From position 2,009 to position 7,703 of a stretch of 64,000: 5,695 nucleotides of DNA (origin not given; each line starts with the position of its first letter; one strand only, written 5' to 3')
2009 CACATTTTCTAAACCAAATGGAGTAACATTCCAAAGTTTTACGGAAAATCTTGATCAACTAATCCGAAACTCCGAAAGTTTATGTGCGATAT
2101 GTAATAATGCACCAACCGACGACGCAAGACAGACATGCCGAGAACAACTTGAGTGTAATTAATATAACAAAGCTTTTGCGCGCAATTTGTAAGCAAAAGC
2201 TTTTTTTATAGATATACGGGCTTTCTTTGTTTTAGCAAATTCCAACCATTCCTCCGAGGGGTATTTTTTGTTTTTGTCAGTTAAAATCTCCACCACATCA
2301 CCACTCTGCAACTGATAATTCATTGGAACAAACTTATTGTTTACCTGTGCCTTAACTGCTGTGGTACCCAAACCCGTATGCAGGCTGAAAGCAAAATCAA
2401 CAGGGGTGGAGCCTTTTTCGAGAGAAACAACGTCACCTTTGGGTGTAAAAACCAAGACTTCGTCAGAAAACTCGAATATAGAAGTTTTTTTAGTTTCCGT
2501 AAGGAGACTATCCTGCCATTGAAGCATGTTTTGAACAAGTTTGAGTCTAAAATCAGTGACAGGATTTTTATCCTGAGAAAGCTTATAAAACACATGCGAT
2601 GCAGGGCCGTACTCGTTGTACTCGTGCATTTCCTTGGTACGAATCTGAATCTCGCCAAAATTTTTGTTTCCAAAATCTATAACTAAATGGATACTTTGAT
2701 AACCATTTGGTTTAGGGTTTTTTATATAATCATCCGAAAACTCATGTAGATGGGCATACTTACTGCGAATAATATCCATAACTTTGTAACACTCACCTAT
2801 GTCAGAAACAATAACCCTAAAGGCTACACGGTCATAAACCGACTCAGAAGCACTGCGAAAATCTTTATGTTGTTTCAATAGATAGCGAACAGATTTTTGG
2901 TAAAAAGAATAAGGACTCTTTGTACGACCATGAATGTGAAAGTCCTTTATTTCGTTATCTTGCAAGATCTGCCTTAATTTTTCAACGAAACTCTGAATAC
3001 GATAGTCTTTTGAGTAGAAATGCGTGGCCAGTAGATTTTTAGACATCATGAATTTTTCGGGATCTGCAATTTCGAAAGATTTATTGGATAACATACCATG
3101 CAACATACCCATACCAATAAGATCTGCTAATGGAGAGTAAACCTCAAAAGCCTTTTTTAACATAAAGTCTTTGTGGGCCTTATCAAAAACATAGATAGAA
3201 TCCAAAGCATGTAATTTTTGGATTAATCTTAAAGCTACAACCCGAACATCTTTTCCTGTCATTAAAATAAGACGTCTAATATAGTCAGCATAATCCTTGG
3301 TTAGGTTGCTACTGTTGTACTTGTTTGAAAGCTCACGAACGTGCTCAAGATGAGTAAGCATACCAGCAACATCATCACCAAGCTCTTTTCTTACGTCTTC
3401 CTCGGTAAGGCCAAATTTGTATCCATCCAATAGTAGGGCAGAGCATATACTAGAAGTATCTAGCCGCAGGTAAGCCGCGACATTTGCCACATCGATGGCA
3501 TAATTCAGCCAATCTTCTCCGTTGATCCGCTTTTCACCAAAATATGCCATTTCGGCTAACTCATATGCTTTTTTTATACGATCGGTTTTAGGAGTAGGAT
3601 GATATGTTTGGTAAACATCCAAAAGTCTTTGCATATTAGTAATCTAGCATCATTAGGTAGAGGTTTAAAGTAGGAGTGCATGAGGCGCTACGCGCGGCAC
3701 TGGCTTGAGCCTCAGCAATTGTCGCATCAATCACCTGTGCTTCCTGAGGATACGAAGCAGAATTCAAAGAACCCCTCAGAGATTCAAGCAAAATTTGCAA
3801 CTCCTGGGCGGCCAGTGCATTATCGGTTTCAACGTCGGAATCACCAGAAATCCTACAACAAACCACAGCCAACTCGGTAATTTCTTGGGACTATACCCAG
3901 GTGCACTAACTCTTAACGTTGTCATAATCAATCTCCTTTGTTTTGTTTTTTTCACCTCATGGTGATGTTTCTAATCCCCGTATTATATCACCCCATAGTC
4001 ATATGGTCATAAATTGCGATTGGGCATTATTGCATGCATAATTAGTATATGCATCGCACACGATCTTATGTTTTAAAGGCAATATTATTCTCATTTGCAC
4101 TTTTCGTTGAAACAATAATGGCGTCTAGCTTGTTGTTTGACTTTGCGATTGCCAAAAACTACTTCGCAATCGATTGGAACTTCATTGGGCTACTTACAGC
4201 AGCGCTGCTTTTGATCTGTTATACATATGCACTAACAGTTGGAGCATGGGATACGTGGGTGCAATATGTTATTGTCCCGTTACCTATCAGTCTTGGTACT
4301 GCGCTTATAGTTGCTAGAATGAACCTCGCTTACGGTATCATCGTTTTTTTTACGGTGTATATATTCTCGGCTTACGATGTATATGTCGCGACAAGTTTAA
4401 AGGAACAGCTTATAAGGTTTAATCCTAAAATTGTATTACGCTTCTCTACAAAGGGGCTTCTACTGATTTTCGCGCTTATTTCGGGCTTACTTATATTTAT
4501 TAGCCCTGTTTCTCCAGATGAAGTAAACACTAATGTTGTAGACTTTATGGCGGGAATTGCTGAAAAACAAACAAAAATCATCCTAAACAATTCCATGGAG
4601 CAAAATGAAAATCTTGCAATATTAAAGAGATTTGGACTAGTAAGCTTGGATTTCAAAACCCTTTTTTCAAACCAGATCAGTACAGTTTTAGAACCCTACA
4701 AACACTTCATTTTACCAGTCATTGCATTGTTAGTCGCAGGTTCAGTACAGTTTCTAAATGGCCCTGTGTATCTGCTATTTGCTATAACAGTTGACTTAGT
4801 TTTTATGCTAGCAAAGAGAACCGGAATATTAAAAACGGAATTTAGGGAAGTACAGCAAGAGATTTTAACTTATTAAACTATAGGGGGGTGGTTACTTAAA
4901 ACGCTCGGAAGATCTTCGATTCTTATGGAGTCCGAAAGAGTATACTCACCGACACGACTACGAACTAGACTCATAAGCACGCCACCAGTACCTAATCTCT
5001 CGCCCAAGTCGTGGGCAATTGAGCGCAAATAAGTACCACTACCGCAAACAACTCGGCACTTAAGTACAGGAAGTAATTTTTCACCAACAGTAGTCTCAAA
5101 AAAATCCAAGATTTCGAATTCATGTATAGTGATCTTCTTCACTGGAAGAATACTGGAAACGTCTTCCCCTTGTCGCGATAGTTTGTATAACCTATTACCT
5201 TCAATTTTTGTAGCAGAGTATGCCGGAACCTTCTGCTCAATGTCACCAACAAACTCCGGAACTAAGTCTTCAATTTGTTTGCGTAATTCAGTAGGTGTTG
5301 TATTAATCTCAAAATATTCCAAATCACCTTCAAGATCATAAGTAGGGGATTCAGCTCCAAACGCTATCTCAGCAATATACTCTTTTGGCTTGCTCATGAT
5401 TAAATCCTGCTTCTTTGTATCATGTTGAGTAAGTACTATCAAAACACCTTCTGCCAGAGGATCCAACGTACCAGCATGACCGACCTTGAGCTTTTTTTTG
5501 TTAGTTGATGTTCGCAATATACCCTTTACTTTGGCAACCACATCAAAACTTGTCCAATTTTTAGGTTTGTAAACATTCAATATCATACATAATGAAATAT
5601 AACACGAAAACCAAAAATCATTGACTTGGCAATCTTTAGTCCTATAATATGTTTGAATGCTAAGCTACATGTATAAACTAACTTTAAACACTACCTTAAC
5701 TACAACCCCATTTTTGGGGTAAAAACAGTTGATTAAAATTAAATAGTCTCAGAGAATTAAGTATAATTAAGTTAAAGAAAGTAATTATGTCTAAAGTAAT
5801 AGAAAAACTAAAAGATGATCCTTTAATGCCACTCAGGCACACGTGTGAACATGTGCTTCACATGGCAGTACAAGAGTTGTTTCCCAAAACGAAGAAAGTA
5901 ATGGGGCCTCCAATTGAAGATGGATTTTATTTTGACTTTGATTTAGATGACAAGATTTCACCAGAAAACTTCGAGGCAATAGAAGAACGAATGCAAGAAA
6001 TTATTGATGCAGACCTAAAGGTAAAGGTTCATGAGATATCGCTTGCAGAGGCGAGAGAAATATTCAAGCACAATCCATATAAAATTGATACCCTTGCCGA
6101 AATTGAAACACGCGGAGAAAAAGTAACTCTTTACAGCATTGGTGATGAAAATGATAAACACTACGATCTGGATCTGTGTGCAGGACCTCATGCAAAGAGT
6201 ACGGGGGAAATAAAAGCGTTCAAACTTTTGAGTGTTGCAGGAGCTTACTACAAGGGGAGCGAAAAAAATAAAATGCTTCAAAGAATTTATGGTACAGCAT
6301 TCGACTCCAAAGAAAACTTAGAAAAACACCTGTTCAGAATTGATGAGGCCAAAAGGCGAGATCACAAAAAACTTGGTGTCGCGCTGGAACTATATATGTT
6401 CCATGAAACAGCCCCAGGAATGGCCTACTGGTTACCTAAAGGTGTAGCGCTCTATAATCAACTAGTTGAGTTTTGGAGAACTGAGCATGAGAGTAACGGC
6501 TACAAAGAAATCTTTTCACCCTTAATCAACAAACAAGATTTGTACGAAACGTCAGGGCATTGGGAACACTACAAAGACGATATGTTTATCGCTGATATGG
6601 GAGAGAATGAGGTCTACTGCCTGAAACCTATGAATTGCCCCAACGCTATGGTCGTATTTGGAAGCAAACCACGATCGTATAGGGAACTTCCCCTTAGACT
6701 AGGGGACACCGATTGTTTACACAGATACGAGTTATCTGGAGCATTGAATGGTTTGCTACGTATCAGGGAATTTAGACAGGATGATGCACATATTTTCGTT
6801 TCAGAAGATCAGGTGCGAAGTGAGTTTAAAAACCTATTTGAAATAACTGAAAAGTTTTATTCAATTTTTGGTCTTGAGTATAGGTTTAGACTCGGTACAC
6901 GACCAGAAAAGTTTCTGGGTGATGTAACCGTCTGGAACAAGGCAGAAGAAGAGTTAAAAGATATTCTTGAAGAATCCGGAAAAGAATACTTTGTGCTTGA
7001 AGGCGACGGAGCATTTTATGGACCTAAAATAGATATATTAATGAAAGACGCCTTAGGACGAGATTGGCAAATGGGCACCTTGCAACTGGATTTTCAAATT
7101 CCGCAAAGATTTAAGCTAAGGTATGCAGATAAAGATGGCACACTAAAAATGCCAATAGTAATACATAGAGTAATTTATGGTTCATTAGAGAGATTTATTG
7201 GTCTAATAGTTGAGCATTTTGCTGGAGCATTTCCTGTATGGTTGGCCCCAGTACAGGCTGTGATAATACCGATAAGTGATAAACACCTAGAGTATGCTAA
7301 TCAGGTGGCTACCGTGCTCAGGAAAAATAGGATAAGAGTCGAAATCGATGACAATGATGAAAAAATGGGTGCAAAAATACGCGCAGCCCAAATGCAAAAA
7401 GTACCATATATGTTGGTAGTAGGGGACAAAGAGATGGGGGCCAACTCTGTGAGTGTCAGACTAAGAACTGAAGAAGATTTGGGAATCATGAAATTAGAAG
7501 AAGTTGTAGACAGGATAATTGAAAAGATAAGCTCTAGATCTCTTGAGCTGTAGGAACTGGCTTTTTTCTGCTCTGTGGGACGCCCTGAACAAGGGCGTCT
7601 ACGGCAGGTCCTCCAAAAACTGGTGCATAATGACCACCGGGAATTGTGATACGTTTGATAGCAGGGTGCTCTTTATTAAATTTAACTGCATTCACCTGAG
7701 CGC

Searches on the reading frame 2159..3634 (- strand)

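Call 47: search_protein_families(library=pfam, max_evalue=0.0001, proteins=[window:2159-3634:-])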
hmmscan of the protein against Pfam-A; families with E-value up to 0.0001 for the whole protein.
window:2159-3634:- (491 aa): 3 families
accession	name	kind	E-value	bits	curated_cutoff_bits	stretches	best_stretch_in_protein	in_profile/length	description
PF04607.23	RelA_SpoT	-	1.2e-28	100.1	27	1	236-353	1-111/113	Region found in RelA / SpoT proteins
PF13328.12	HD_4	-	2.4e-22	79.8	27.2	1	23-174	1-154/156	HD domain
PF02824.27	TGS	-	5.9e-20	71.5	22.2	1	395-452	3-60/60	TGS domain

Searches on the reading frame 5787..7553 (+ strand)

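Call 47: search_protein_families(library=pfam, max_evalue=0.0001, proteins=[window:5787-7553:+])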
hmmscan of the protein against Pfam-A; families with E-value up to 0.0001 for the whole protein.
window:5787-7553:+ (588 aa): 3 families
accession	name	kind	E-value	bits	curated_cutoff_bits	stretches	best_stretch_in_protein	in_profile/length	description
PF00587.30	tRNA-synt_2b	-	1.5e-41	142.8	29.3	1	274-478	8-179/179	tRNA synthetase class II core domain (G, H, P, S and T)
PF03129.25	HGTP_anticodon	-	1.1e-25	90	21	1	490-579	1-93/94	Anticodon binding domain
PF07973.19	tRNA_SAD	-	1.6e-17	63.6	24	1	113-168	1-44/44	Threonyl and Alanyl tRNA synthetase second additional domain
